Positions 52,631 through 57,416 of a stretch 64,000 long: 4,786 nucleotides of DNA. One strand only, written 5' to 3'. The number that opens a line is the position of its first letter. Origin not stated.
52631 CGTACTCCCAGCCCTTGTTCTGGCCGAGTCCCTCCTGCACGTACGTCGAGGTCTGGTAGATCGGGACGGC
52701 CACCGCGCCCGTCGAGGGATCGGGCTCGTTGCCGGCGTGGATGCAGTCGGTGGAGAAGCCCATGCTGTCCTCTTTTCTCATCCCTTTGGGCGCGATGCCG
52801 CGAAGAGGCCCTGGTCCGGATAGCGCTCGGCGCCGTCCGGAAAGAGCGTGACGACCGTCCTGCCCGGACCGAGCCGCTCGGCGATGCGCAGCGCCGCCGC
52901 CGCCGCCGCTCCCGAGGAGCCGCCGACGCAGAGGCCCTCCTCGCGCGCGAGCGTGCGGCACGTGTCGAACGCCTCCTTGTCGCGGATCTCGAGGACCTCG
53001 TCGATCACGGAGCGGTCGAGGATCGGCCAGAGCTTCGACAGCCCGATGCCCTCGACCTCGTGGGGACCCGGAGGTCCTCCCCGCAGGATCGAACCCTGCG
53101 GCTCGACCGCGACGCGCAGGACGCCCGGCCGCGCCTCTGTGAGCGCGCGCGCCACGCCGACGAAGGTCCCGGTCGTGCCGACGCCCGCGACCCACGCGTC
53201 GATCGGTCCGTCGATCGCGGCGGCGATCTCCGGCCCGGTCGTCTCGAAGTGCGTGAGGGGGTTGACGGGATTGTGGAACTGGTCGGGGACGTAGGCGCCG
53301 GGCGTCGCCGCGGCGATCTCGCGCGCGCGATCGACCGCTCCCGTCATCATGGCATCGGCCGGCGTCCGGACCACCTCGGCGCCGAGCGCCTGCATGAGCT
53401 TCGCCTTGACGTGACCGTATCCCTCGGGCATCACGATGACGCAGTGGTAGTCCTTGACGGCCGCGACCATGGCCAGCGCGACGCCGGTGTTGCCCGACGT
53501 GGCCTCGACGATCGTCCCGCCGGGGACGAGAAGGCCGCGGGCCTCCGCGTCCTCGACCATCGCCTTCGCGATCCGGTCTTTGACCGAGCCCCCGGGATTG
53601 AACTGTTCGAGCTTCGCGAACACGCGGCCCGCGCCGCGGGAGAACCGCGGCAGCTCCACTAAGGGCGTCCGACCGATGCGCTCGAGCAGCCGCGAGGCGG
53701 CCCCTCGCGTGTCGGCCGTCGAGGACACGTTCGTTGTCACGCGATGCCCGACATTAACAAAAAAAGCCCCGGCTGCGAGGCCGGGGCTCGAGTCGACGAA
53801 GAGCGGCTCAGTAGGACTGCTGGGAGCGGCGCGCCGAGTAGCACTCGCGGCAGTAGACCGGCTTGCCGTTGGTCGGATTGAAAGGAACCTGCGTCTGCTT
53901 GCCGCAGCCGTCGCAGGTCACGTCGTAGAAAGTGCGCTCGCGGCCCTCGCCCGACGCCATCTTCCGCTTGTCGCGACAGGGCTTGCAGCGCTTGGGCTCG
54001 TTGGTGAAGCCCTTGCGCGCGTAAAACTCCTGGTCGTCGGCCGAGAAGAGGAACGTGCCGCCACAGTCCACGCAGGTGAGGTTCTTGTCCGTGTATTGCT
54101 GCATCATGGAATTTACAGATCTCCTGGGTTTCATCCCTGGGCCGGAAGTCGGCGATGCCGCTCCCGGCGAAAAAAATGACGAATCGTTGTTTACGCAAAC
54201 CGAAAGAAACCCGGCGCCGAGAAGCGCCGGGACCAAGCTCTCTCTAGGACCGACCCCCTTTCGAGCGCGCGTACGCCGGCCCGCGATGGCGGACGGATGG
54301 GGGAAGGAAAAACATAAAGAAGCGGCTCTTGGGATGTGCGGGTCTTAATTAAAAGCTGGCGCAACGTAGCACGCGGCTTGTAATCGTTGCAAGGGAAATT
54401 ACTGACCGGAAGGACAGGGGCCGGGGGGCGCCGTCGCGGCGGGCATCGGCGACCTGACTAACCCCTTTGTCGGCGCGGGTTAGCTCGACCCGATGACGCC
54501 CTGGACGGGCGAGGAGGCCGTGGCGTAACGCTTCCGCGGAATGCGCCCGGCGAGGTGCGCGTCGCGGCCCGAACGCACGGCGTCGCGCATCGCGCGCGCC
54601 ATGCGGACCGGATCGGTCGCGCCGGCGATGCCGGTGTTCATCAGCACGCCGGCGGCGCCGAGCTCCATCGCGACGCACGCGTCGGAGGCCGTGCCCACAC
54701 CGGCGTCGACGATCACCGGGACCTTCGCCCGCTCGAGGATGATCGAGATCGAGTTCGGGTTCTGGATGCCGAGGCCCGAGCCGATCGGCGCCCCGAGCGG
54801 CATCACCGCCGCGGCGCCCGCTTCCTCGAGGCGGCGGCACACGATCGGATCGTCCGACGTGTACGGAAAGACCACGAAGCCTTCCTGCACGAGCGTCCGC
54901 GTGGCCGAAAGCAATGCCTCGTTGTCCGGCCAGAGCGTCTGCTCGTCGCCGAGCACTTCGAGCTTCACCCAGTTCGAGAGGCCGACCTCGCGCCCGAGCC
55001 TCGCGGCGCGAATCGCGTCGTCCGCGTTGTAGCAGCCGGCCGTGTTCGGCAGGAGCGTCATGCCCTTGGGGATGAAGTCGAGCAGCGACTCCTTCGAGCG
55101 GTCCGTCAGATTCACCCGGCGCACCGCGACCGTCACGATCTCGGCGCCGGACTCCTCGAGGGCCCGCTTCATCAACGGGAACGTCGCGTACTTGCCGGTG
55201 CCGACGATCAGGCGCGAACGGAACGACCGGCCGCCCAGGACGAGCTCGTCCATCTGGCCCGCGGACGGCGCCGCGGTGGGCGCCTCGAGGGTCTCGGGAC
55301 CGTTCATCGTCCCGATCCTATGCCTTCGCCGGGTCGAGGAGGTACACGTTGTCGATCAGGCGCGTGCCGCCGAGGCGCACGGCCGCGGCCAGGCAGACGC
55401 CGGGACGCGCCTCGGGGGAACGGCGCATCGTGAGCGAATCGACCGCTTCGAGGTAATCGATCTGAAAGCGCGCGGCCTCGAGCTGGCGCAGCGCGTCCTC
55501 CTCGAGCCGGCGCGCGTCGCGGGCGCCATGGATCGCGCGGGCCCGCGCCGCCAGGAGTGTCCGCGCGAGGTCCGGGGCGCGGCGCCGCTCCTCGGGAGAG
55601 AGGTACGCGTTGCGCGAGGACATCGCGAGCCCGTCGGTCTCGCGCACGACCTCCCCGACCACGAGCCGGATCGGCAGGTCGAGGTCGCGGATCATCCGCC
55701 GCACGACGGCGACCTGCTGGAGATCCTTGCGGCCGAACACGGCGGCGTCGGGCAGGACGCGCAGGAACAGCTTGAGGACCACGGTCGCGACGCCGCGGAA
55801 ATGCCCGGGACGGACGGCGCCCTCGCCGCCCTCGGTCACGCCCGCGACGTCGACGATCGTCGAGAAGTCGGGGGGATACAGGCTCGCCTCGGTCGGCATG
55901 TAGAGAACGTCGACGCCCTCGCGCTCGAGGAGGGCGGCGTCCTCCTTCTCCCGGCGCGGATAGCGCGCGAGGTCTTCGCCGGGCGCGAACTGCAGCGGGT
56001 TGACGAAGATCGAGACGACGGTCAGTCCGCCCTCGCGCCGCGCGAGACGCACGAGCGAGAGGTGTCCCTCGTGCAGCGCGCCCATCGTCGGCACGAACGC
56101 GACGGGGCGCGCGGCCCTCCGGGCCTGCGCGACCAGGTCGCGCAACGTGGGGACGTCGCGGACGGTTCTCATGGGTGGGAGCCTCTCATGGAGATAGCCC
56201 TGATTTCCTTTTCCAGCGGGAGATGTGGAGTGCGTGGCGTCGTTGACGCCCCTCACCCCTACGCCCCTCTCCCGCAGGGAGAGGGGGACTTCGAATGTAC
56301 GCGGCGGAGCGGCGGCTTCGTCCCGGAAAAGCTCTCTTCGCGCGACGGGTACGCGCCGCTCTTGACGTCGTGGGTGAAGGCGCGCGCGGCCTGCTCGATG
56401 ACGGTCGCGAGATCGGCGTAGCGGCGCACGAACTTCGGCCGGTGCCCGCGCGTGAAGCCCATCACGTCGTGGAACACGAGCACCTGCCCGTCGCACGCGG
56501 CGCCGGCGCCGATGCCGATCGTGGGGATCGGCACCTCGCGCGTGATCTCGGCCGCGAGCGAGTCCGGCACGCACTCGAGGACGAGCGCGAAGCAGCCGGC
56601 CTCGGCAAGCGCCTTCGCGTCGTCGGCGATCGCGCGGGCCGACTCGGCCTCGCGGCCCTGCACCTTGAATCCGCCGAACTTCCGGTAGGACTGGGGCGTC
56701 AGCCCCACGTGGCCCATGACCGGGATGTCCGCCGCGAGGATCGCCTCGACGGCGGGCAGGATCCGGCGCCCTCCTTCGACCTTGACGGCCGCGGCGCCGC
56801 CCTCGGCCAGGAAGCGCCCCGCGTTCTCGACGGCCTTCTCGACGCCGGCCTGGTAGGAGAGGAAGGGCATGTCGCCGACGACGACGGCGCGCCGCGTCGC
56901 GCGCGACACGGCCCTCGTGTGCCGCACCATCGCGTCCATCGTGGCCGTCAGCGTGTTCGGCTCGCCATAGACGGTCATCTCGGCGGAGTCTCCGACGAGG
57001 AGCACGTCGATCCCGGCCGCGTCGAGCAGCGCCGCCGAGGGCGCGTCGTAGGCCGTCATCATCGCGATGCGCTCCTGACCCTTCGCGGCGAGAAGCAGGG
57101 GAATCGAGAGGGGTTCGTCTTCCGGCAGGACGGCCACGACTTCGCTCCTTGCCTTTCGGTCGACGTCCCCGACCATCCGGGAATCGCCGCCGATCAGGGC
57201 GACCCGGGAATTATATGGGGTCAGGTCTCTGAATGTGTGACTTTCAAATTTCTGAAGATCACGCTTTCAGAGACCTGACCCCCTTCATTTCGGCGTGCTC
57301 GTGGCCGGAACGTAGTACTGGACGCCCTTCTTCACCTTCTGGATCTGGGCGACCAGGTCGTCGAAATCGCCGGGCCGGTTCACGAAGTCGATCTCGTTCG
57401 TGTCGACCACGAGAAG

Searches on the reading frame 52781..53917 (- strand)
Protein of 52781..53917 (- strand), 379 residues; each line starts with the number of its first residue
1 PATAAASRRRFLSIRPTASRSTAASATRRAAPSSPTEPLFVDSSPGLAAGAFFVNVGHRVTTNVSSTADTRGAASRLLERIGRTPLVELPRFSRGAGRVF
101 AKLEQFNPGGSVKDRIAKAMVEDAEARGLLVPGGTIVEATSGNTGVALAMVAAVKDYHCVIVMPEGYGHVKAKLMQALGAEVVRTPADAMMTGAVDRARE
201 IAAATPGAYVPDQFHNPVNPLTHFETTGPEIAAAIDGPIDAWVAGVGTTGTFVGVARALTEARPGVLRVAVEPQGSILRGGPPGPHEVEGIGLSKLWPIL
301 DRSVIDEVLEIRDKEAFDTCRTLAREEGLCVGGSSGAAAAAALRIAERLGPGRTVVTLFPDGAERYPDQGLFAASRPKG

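Call 35: search_protein_families(library=pfam, proteins=[window:52781-53917:-], max_evalue=0.0001)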
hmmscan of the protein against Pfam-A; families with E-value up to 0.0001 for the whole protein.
window:52781-53917:- (379 aa): 1 family
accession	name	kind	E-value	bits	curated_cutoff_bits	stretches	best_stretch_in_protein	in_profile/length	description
PF00291.31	PALP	-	5e-77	259.6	35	1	79-361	3-295/295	Pyridoxal-phosphate dependent enzyme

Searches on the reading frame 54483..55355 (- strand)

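Call 51: search_protein_families(library=pfam, proteins=[window:54483-55355:-], max_evalue=0.0001)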
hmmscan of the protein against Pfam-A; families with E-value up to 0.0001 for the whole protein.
window:54483-55355:- (291 aa): 1 family
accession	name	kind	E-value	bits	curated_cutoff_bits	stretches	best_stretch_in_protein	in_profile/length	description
PF05690.20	ThiG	-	1.9e-109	365.2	23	1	40-283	2-247/247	Thiazole biosynthesis protein ThiG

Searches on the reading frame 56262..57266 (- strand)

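Call 51: search_protein_families(library=pfam, proteins=[window:56262-57266:-], max_evalue=0.0001)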
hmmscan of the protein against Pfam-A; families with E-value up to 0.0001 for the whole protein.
window:56262-57266:- (335 aa): 3 families
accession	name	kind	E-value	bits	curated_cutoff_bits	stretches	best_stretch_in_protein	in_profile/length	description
PF02548.21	Pantoate_transf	-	6.7e-110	367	28.7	1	58-308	7-258/259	Ketopantoate hydroxymethyltransferase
PF13714.12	PEP_mutase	-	1.6e-05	25.1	31.5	1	64-166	8-107/240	Phosphoenolpyruvate phosphomutase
PF01177.27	Asp_Glu_race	-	3.3e-05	24.2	31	0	206-256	49-100/211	Asp/Glu/Hydantoin racemase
